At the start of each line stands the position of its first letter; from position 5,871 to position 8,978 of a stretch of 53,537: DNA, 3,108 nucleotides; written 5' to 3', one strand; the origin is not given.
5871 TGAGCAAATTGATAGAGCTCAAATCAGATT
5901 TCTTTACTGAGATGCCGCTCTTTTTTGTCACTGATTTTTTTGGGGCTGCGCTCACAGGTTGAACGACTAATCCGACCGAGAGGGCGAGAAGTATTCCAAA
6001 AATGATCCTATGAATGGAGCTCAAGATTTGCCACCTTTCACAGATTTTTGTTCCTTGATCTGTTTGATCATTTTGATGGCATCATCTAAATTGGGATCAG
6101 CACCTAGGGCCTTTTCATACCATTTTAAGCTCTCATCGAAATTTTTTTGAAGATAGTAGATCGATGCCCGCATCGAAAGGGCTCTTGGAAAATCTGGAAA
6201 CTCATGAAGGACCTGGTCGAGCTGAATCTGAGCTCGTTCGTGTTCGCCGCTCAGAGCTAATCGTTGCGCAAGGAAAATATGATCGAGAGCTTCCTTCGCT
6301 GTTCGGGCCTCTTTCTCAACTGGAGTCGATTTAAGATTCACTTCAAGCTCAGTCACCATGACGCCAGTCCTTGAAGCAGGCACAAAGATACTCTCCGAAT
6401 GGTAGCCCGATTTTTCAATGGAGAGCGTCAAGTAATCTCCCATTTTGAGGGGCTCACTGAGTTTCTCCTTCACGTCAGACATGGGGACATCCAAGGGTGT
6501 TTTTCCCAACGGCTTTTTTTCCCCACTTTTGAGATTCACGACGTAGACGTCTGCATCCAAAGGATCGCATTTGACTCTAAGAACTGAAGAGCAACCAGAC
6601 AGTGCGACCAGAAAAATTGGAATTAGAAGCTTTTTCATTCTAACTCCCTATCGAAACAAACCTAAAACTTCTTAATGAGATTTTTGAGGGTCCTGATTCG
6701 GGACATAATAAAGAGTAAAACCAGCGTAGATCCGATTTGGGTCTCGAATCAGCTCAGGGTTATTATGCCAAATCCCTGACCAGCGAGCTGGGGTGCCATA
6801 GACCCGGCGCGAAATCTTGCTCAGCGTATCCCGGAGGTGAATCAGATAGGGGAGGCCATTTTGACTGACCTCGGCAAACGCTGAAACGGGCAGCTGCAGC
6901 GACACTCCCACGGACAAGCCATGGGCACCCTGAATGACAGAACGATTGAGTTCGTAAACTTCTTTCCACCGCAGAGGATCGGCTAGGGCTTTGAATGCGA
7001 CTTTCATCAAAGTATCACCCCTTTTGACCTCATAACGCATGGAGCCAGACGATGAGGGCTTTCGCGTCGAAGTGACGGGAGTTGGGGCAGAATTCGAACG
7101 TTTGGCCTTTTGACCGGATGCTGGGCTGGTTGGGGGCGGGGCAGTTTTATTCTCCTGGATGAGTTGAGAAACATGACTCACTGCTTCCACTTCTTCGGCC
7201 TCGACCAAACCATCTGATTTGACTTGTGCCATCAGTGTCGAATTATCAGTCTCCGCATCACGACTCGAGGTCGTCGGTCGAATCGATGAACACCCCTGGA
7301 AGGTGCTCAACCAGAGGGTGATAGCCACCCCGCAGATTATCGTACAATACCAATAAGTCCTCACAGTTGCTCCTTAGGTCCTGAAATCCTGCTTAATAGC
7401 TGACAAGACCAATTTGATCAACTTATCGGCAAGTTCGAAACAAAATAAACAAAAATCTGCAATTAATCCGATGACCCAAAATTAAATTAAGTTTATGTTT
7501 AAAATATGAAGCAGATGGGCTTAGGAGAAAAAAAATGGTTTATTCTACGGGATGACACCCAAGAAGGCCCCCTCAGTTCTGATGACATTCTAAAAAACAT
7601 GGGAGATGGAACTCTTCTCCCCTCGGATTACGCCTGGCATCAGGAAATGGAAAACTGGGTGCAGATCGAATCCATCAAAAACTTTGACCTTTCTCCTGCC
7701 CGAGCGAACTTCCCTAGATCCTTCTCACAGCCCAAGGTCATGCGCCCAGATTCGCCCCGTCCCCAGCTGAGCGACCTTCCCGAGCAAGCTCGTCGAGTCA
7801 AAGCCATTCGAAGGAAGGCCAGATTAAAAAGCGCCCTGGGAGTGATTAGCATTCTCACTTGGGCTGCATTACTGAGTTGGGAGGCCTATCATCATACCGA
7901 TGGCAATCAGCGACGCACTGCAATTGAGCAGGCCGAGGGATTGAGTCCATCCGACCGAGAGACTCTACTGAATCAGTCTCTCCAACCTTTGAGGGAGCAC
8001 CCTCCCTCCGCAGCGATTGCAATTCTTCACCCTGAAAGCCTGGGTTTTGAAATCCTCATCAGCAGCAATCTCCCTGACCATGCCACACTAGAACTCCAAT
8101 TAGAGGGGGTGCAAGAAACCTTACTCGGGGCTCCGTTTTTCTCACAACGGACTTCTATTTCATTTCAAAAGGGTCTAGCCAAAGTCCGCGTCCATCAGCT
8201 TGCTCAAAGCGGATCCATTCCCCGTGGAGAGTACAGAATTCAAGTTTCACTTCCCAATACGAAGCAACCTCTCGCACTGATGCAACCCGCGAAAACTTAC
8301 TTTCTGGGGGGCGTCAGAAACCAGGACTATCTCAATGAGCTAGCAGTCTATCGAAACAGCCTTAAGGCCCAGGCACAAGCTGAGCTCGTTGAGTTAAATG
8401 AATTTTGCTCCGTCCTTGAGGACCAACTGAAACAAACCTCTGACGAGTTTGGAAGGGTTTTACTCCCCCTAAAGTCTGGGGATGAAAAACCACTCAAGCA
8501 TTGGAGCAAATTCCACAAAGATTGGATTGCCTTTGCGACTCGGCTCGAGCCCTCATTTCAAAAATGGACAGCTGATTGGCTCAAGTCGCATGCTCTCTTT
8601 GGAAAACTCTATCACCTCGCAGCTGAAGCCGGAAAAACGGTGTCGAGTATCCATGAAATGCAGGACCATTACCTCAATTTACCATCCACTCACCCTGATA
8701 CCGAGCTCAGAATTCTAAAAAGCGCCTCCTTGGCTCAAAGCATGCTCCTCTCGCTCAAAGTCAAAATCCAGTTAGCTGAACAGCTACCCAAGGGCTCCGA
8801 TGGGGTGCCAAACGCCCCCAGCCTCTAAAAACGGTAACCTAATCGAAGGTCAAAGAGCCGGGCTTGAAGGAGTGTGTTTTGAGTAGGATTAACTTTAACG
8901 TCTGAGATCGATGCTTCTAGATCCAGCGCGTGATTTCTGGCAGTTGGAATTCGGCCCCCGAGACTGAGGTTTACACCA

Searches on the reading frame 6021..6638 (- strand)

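Call 43: search_protein_families(library=pfam, proteins=[window:6021-6638:-], max_evalue=0.0001)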
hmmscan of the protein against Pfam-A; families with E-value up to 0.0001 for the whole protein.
window:6021-6638:- (205 aa): 6 families
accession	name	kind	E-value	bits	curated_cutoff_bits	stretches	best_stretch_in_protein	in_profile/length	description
PF07719.23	TPR_2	-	2.6e-09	36.9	27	1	151-183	1-33/34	Tetratricopeptide repeat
PF13432.12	TPR_16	-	1.1e-08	35.8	32.7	1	130-183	10-63/65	Tetratricopeptide repeat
PF00515.34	TPR_1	-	3e-07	30.4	27.8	1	151-183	1-33/34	Tetratricopeptide repeat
PF14559.12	TPR_19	-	1.8e-06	28.6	25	1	129-192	3-65/68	Tetratricopeptide repeat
PF13428.12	TPR_14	-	2.6e-06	28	23.5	0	122-159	6-43/44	Tetratricopeptide repeat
PF13181.12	TPR_8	-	1.4e-05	25.3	25.7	1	152-183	2-33/34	Tetratricopeptide repeat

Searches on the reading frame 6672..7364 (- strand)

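Call 43: search_protein_families(library=pfam, proteins=[window:6672-7364:-], max_evalue=0.0001)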
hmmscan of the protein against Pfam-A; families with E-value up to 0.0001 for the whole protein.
window:6672-7364:- (230 aa): 1 family
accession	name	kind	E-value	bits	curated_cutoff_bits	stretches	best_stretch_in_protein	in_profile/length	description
PF01476.26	LysM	-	1.5e-06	28.4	20.9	0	111-159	1-43/43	LysM domain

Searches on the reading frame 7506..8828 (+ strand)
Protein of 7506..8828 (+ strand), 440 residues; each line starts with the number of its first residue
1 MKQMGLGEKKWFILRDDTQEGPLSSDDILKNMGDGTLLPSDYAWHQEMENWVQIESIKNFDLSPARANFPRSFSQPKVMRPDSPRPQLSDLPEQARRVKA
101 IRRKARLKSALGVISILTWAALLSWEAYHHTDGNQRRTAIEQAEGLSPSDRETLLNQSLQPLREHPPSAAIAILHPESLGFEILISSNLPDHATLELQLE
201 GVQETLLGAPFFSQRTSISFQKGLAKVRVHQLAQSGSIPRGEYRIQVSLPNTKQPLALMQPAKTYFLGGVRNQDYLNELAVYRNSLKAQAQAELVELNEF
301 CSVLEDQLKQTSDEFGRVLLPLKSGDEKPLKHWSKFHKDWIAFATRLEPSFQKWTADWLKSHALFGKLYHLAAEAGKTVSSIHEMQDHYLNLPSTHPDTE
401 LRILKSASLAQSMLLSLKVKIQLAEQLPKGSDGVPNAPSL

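Call 43: search_protein_families(library=pfam, proteins=[window:7506-8828:+], max_evalue=0.0001)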
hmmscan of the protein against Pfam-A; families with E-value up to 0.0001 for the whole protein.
window:7506-8828:+ (440 aa): 1 family
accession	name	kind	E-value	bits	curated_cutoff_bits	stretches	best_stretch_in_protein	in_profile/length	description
PF14237.11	GYF_2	-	7.1e-10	38.9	25.8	1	11-58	1-48/50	GYF domain 2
